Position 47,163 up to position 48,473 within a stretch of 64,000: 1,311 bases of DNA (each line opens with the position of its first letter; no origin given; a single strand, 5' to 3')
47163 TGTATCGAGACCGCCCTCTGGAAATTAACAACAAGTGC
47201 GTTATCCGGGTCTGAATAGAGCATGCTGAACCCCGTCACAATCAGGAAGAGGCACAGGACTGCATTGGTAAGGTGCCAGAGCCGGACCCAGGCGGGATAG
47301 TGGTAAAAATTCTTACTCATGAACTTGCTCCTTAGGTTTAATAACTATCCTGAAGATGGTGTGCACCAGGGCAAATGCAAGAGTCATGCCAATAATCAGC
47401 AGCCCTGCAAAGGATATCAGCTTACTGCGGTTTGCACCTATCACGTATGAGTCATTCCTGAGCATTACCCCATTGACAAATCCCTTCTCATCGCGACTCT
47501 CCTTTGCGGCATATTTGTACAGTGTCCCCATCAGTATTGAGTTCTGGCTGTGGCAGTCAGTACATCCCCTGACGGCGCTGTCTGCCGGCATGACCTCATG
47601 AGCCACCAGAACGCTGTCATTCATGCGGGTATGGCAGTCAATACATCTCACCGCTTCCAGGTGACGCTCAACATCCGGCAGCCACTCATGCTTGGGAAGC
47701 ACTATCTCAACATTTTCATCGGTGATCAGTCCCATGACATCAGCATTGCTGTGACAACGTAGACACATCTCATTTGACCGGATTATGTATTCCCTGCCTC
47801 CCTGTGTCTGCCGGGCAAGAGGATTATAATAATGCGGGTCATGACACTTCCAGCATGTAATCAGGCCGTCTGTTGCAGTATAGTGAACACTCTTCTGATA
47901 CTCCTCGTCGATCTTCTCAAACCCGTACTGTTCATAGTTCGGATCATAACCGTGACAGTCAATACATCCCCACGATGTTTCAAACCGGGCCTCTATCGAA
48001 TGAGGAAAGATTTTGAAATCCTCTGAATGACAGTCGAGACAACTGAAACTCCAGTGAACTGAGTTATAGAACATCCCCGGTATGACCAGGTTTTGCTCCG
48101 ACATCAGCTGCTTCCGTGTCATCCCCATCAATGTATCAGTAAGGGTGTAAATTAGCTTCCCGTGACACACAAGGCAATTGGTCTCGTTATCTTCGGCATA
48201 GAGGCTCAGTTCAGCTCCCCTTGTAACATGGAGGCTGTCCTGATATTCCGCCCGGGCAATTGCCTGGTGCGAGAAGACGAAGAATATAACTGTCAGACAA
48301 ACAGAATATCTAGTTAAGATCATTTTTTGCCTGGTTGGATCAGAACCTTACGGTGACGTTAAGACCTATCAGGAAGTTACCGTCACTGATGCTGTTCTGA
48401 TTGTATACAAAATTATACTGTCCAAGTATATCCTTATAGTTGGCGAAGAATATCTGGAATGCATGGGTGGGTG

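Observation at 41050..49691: Multihaem cytochrome / outer-membrane barrel gene cluster with co-located CcsBA maturase and FNR-type regulator: candidate undescribed envelope-spanning electron-transfer system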

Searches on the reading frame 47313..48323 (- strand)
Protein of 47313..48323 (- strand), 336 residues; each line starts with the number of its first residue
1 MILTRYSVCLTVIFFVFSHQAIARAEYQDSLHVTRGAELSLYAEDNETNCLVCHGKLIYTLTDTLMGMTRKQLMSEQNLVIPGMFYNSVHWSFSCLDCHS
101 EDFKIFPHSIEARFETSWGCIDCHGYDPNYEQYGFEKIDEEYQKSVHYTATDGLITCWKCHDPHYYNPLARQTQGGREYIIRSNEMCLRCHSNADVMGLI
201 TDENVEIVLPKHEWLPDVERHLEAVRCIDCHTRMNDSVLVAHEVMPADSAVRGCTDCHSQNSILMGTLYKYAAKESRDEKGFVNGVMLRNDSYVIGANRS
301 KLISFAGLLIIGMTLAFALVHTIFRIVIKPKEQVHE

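Call 3: search_protein_families(library=pfam, proteins=[window:47313-48323:-], max_evalue=0.1)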
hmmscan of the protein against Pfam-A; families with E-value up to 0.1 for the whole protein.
window:47313-48323:- (336 aa): 9 families
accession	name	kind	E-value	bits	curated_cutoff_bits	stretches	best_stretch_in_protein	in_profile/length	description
PF14522.11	Cytochrome_C7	-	9.5e-14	51.4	24.8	4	44-124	10-66/67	Cytochrome c7 and related cytochrome c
PF14537.11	Cytochrom_c3_2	-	4.3e-11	43.6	25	2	92-192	6-79/79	Cytochrome c3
PF22113.1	Mtrc-MtrF_II-IV_dom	-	7.8e-09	35.7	30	2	94-261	8-166/176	Outer membrane cytochrome MtrC/MtrF-like, domains II/IV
PF02085.21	Cytochrom_CIII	-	2e-06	28.5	22.9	1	78-190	16-100/101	Class III cytochrome C family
PF09699.15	Paired_CXXCH_1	-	0.00019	21.5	20.6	1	156-194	8-39/41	Doubled CXXCH motif (Paired_CXXCH_1)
PF03264.19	Cytochrom_NNT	-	0.0011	19.2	24.1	1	119-178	38-90/174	NapC/NirT cytochrome c family, N-terminal region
PF22678.1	Cytochrom_c_NrfB-like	-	0.0081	17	27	0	120-165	1-44/89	Cytochrome c-type protein NrfB-like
PF02335.20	Cytochrom_C552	-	0.075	12.4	24.1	0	224-263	244-287/438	Cytochrome c552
PF11783.13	Cytochrome_cB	-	0.08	13.2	22.1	1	239-261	152-173/173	Cytochrome c bacterial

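Call 4: search_protein_families(library=ncbifam, proteins=[window:47313-48323:-], max_evalue=0.1)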
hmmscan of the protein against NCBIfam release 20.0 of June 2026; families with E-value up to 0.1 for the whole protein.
window:47313-48323:- (336 aa): 11 families
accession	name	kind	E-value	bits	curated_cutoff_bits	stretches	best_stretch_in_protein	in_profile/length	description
TIGR03508.1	decahem_SO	subfamily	2.7e-08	33.6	192.2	1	43-260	30-250/258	DmsE family decaheme c-type cytochrome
NF040967.1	cytc_ExtN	equivalog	5.6e-07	28.7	200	2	84-192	30-138/415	selenite/tellurite reduction operon c-type cytochrome ExtN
NF040968.1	FeS_ExtO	equivalog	7.9e-07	28.2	200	2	84-192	30-138/416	selenite/tellurite reduction operon b-type cytochrome iron-sulfur cluster-binding subunit ExtO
TIGR03153.1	cytochr_NrfH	equivalog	0.00042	20.4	134.2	1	225-260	103-135/138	cytochrome c nitrite reductase small subunit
TIGR04257.1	nanowire_3heme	domain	0.00063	19.9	40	0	219-261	18-61/75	c(7)-type cytochrome triheme domain-containing protein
NF008659.0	PRK11659.1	equivalog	0.0014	18.3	184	0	115-261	44-170/188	cytochrome c nitrite reductase pentaheme subunit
NF045722.1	c3_cytochr_TmcA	equivalog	0.0036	17.2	114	0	95-161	60-124/125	acidic tetraheme cytochrome c3 TmcA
NF007906.0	PRK10617.1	equivalog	0.015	15.1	349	0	120-176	57-107/200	cytochrome c-type protein NapC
NF003008.0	PRK03824.1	equivalog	0.052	13.5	125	0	34-105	57-120/135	hydrogenase nickel incorporation protein HypA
NF041198.1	UshA_like_PCGU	equivalog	0.052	12.1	275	0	184-261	442-511/519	UshA-like (seleno)protein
TIGR02161.1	napC_nirT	subfamily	0.082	12.8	310.6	0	116-233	44-144/185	periplasmic nitrate (or nitrite) reductase c-type cytochrome, NapC/NirT family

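Call 18: search_solved_structures(query=window:47313-48323:-, max_evalue=1)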
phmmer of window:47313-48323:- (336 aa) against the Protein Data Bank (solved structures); distinct sequences matched with E-value up to 1: 4.
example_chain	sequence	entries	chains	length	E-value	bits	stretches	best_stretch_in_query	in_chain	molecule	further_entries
28pb_A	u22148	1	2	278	1.4e-05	27.5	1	138-241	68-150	Cytochrome c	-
6v0a_A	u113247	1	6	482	0.086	15.1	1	222-263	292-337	Nitrite reductase (cytochrome; ammonia-forming)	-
6i5b_A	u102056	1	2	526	0.18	14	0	155-198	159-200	Uncharacterized protein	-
3oue_A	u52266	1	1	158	0.2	13.9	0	84-124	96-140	Cytochrome c family protein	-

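Call 34: search_protein_representatives(protein=window:47313-48323:-)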
Query: 336 residues. Proteins with E-value up to 0.001 (for the whole library): 365; up to 1e-10: 245; up to 1e-30: 107. The best 150 are listed.
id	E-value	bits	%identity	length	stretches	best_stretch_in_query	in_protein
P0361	6.4e-99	347.6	48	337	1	17-328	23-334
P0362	1.0e-80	287.8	42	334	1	42-330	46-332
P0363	7.2e-74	265.2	44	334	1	44-329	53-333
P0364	1.7e-70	254.2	39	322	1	28-328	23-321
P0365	1.0e-68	248.3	40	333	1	33-328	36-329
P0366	2.1e-68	247.3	38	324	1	13-332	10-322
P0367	4.7e-65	236.3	41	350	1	80-331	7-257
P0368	4.3e-63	229.8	34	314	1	31-330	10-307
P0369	2.7e-60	220.6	35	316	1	35-327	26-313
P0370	6.4e-59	216.1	36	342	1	37-329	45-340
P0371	1.9e-58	214.5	37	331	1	37-330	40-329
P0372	1.8e-57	211.3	35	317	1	48-326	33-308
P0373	2.4e-57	211.0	45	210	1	121-329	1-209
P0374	3.8e-57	210.3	45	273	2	186-331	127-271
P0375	7.5e-57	209.3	34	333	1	23-331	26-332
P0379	4.3e-53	196.9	35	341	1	37-335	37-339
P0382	1.3e-50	188.8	36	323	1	48-329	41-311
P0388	2.2e-46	174.9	35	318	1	44-326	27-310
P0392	9.7e-46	172.8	36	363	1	46-327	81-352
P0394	9.3e-45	169.5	36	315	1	44-324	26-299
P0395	1.5e-44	168.8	35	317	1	46-335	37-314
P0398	2.2e-44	168.3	32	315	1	45-329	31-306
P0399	3.8e-44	167.5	35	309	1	43-332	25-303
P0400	1.6e-43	165.5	36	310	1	38-325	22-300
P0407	1.3e-41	159.2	33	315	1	50-329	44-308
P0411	5.4e-41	157.2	35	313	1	79-326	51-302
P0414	8.7e-41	156.5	36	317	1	50-325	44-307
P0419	8.5e-40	153.2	34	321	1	77-327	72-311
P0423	2.9e-39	151.5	33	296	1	47-331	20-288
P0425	1.1e-38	149.6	34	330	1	78-330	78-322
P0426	1.6e-38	149.1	36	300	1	48-329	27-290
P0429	7.5e-38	146.8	38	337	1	77-326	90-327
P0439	7.9e-36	140.2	35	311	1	41-325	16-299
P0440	1.4e-35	139.4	35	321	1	80-331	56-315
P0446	1.5e-34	136.0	34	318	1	42-329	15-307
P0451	5.6e-34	134.1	31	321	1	46-328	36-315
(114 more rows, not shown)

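Call 36: list_cluster_members(proteins=[P0388, P0392, P0395, P0398, P0407, P0414, P0423, P0429, P0382, P0399])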
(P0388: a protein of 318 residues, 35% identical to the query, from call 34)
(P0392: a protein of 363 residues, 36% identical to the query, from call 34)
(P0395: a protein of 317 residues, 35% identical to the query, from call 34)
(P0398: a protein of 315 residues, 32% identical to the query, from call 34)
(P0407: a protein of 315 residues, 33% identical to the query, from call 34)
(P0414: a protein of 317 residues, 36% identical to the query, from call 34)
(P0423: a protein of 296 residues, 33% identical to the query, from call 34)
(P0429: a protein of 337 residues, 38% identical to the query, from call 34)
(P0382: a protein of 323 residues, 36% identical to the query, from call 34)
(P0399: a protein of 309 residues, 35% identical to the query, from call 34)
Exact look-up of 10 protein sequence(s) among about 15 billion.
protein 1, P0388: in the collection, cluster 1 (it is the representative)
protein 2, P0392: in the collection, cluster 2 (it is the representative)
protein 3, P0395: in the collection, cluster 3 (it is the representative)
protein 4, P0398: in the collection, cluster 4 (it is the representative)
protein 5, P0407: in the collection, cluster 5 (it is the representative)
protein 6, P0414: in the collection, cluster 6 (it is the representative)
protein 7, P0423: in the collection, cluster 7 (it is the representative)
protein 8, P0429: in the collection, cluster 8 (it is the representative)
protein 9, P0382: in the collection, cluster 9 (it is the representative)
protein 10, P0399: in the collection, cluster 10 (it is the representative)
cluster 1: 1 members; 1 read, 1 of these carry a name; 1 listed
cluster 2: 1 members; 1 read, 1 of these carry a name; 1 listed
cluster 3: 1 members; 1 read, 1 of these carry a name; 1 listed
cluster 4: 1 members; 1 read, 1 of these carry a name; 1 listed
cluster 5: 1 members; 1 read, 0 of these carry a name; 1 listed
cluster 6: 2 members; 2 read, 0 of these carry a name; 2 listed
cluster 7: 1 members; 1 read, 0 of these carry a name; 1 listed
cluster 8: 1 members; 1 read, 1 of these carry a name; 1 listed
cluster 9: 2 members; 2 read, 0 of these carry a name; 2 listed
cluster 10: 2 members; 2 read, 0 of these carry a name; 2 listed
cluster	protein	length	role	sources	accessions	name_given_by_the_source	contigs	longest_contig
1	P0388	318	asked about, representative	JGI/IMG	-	hypothetical protein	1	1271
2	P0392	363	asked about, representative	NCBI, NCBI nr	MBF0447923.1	MAG: hypothetical protein HQL67_06955 [Magnetococcales bacterium] | hypothetical protein [Magnetococcales bacterium]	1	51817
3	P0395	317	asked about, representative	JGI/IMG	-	hypothetical protein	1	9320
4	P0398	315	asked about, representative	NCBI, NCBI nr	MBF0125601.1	MAG: cytochrome c3 family protein [Magnetococcales bacterium] | cytochrome c3 family protein [Magnetococcales bacterium]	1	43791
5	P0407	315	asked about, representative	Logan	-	-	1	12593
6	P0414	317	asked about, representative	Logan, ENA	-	-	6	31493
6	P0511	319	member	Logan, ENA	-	-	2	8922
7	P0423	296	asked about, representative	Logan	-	-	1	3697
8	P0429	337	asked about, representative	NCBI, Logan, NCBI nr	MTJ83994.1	MAG: hypothetical protein F8N37_23660 [Telmatospirillum sp.] | hypothetical protein [Telmatospirillum sp.]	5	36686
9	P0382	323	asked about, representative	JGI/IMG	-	-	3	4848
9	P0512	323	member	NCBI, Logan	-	-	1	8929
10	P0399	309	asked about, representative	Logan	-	-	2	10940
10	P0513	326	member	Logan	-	-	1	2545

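Call 38: list_cluster_members(proteins=[P0394, P0400, P0411, P0419, P0425, P0426, P0439, P0440, P0446, P0451])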
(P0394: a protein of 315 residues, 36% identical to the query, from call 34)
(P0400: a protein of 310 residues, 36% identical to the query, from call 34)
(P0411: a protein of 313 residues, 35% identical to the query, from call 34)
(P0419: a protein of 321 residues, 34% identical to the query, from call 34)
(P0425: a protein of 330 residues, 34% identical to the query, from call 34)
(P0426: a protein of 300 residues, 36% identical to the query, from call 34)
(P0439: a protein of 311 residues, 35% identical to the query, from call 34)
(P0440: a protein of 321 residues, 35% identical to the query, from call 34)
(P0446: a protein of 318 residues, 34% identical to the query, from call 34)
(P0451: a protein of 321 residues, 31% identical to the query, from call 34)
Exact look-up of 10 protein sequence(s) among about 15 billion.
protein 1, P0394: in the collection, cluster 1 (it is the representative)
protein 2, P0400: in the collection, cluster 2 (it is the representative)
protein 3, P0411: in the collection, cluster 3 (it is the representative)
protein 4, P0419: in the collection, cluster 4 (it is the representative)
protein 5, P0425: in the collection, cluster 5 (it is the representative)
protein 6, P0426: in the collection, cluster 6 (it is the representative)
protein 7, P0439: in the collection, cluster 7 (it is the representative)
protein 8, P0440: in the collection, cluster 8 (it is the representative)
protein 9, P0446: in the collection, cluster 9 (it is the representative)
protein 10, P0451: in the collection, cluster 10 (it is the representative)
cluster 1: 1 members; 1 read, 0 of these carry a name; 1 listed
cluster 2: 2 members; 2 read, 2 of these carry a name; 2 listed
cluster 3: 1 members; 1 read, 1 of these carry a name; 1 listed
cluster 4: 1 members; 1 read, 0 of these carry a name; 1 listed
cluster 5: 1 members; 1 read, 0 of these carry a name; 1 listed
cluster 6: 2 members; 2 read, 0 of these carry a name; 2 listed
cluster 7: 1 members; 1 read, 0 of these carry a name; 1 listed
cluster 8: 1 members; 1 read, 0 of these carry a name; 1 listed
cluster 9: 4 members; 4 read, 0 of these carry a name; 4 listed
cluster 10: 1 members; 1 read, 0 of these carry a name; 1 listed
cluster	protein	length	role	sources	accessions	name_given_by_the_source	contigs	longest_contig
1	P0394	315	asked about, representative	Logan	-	-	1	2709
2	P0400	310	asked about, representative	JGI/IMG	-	predicted CXXCH cytochrome family protein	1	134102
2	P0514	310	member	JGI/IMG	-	predicted CXXCH cytochrome family protein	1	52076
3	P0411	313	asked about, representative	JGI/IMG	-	predicted CXXCH cytochrome family protein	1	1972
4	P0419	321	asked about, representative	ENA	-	-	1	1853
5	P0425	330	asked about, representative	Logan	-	-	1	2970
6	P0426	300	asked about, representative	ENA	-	-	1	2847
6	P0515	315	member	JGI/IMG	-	-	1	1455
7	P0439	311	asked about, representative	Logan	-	-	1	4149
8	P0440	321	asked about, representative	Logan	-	-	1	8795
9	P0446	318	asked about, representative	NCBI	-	-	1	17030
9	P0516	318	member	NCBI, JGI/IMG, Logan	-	-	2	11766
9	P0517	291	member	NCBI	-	-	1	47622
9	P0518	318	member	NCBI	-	-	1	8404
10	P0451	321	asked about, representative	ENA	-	-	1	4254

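Call 44: find_encoding_contigs(protein=P0392, flank=8000, max_places=2)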
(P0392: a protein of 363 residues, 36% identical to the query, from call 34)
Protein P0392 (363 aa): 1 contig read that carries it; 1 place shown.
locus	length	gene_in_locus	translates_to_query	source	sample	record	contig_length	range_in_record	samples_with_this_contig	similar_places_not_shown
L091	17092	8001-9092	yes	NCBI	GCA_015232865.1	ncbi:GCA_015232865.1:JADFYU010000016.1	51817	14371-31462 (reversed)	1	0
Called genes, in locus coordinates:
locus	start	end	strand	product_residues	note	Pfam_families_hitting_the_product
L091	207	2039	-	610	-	PF01336:tRNA_anti-codon, PF00152:tRNA-synt_2, PF02938:GAD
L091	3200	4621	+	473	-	PF00749:tRNA-synt_1c, PF19269:Anticodon_2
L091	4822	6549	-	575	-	PF00072:Response_reg, PF00989:PAS, PF08448:PAS_4 (weak), PF00158:Sigma54_activat, PF14532:Sigma54_activ_2, PF07728:AAA_5, PF25601:AAA_lid_14, PF02954:HTH_8, +4 more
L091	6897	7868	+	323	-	-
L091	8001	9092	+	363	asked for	PF14537:Cytochrom_c3_2 (faint), PF22113:Mtrc-MtrF_II-IV_dom (faint), PF09699:Paired_CXXCH_1 (faint), PF14522:Cytochrome_C7 (faint)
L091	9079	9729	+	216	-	PF01292:Ni_hydr_CYTB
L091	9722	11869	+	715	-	PF22113:Mtrc-MtrF_II-IV_dom (faint), PF14522:Cytochrome_C7 (faint)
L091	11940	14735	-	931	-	PF00672:HAMP (weak), PF08447:PAS_3 (weak), PF00512:HisKA, PF02518:HATPase_c, PF00072:Response_reg, PF01627:Hpt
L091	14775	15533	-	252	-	PF00497:SBP_bac_3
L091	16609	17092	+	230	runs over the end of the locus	PF16316:DUF4956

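Call 46: search_protein_families(library=pfam, proteins=[L091:6897-7868:+, L091:9722-11869:+], max_evalue=1)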
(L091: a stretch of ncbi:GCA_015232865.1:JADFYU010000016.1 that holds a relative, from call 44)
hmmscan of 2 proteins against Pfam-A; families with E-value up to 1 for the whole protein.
L091:6897-7868:+ (323 aa): 10 families
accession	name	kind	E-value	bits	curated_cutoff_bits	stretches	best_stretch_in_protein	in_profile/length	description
PF00023.36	Ank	-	1.1e-55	182.9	21.1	7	98-129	2-33/33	Ankyrin repeat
PF12796.13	Ank_2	-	3.4e-54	181.8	27.3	3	201-293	1-90/90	Ankyrin repeats (3 copies)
PF13637.12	Ank_4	-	4.4e-48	160.7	22.7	8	69-118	1-50/50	Ankyrin repeats (many copies)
PF13606.12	Ank_3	-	5e-40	130.8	22.3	6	65-93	2-30/30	Ankyrin repeat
PF13857.12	Ank_5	-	9.8e-39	131.4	27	7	250-299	2-52/56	Ankyrin repeats (many copies)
PF24521.3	Ank_KRIT1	-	7.1e-11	42.5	80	3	130-223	17-110/149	KRIT1 ankyrin-repeats domain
PF23745.1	ANK_LRRK2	-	9.5e-07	29.2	27.5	1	98-188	31-117/130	LRRK2 ANK repeat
PF14596.11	STAT6_C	-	0.011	16.2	25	1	22-83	122-183/193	STAT6 C-terminal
PF01250.22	Ribosomal_S6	-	0.03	14.9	27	0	243-273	22-52/90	Ribosomal protein S6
PF23881.1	DUF7234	-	0.12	12.9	24.4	0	49-89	31-71/80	Family of unknown function (DUF7234)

L091:9722-11869:+ (715 aa): 7 families
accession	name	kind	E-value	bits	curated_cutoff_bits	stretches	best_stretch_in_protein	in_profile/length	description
PF22113.1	Mtrc-MtrF_II-IV_dom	-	1.3e-11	44.8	30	2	302-429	28-166/176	Outer membrane cytochrome MtrC/MtrF-like, domains II/IV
PF14522.11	Cytochrome_C7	-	1.2e-08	35.1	24.8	2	391-429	13-51/67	Cytochrome c7 and related cytochrome c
PF14537.11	Cytochrom_c3_2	-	4.6e-05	24.2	25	1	354-428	1-66/79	Cytochrome c3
PF09699.15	Paired_CXXCH_1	-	0.00072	19.6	20.6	0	254-275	3-23/41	Doubled CXXCH motif (Paired_CXXCH_1)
PF13447.11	Multi-haem_cyto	-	0.0021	17.8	21.9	1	128-312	4-176/269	Seven times multi-haem cytochrome CxxCH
PF02335.20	Cytochrom_C552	-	0.003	17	24.1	1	352-402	237-286/438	Cytochrome c552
PF02085.21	Cytochrom_CIII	-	0.021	15.6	22.9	1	353-430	24-86/101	Class III cytochrome C family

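Call 63: find_encoding_contigs(protein=P0379, flank=8000, max_places=2)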
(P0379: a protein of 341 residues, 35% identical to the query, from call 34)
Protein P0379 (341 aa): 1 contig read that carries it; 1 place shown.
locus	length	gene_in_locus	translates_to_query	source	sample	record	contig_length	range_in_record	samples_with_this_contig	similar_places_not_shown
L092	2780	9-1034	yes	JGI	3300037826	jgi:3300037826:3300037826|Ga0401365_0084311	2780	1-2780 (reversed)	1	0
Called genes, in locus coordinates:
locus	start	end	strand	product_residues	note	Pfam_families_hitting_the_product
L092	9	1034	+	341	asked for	PF14522:Cytochrome_C7 (faint), PF14537:Cytochrom_c3_2 (faint), PF09699:Paired_CXXCH_1 (faint)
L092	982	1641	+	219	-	PF01292:Ni_hydr_CYTB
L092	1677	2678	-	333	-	PF00762:Ferrochelatase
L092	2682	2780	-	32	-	?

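Call 64: find_encoding_contigs(protein=P0382, flank=8000, max_places=2)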
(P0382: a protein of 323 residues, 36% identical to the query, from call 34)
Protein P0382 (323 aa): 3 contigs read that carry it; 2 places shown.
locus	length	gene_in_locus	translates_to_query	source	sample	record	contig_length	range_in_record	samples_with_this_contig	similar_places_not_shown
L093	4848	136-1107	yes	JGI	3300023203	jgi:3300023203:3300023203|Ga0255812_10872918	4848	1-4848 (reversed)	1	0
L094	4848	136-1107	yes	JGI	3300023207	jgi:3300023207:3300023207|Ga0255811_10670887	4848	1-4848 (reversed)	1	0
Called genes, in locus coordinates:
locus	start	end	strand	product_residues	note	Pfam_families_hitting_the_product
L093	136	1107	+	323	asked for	PF02085:Cytochrom_CIII (faint), PF14522:Cytochrome_C7 (faint), PF14537:Cytochrom_c3_2 (faint), PF22113:Mtrc-MtrF_II-IV_dom (faint), PF09699:Paired_CXXCH_1 (weak)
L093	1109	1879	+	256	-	PF01292:Ni_hydr_CYTB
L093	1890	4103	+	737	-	PF13435:Cytochrome_C554 (faint), PF14522:Cytochrome_C7 (faint), PF14537:Cytochrom_c3_2 (faint), PF22113:Mtrc-MtrF_II-IV_dom (faint), PF22678:Cytochrom_c_NrfB-like (faint), PF09699:Paired_CXXCH_1 (faint)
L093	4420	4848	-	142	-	?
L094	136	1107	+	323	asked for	PF02085:Cytochrom_CIII (faint), PF14522:Cytochrome_C7 (faint), PF14537:Cytochrom_c3_2 (faint), PF22113:Mtrc-MtrF_II-IV_dom (faint), PF09699:Paired_CXXCH_1 (weak)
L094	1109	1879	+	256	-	PF01292:Ni_hydr_CYTB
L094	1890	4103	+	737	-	PF13435:Cytochrome_C554 (faint), PF14522:Cytochrome_C7 (faint), PF14537:Cytochrom_c3_2 (faint), PF22113:Mtrc-MtrF_II-IV_dom (faint), PF22678:Cytochrom_c_NrfB-like (faint)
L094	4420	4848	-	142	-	?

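Call 77: find_encoding_contigs(protein=P0446, flank=7000, max_places=2)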
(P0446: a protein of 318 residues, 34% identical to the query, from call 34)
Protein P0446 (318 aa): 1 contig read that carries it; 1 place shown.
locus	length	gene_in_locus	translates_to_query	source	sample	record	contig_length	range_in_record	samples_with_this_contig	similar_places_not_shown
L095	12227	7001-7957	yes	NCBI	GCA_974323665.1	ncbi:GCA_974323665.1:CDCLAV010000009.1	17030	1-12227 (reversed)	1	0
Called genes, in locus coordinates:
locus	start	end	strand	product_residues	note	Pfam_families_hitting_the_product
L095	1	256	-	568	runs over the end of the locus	-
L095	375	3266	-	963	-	PF00176:SNF2-rel_dom, PF00270:DEAD, PF04851:ResIII, PF00271:Helicase_C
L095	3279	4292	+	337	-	PF02954:HTH_8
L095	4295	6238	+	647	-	PF03030:H_PPase (faint)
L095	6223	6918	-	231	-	PF00300:His_Phos_1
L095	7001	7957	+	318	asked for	PF02085:Cytochrom_CIII (faint), PF09699:Paired_CXXCH_1 (faint), PF14522:Cytochrome_C7 (faint), PF14537:Cytochrom_c3_2 (faint), PF22113:Mtrc-MtrF_II-IV_dom (weak)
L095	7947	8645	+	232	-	PF01292:Ni_hydr_CYTB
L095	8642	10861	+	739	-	PF14537:Cytochrom_c3_2 (faint), PF22113:Mtrc-MtrF_II-IV_dom (faint), PF09699:Paired_CXXCH_1 (faint), PF14522:Cytochrome_C7 (weak)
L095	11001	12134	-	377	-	PF13173:AAA_14, PF13635:DUF4143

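Call 78: find_encoding_contigs(protein=P0414, flank=7000, max_places=2)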
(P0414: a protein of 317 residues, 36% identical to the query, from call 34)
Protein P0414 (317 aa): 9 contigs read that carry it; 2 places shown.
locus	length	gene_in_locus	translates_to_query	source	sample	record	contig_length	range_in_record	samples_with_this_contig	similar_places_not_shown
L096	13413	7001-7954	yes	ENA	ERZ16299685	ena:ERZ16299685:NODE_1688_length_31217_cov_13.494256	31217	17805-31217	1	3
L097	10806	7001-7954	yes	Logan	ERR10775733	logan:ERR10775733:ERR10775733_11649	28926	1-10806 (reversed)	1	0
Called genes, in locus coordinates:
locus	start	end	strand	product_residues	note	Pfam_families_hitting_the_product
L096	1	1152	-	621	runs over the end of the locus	PF00128:Alpha-amylase, PF16657:Malt_amylase_C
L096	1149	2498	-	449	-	PF01134:GIDA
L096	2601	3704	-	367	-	PF04338:DUF481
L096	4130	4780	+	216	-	PF08241:Methyltransf_11, PF13649:Methyltransf_25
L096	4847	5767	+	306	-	PF05050:Methyltransf_21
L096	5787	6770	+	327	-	-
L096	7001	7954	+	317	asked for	PF14537:Cytochrom_c3_2 (faint), PF22113:Mtrc-MtrF_II-IV_dom (faint), PF02085:Cytochrom_CIII (faint), PF09699:Paired_CXXCH_1 (faint), PF14522:Cytochrome_C7 (weak)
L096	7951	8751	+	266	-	PF01292:Ni_hydr_CYTB, PF03929:PepSY_TM (faint)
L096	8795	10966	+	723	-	PF22113:Mtrc-MtrF_II-IV_dom (faint), PF14522:Cytochrome_C7 (faint), PF14537:Cytochrom_c3_2 (faint)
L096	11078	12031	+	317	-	PF00092:VWA, PF13519:VWA_2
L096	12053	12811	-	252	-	PF13277:YmdB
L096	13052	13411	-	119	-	?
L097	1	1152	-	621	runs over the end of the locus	PF00128:Alpha-amylase, PF16657:Malt_amylase_C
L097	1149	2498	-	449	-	PF01134:GIDA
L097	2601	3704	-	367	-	PF04338:DUF481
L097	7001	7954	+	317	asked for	PF14537:Cytochrom_c3_2 (faint), PF22113:Mtrc-MtrF_II-IV_dom (faint), PF02085:Cytochrom_CIII (faint), PF09699:Paired_CXXCH_1 (faint), PF14522:Cytochrome_C7 (weak)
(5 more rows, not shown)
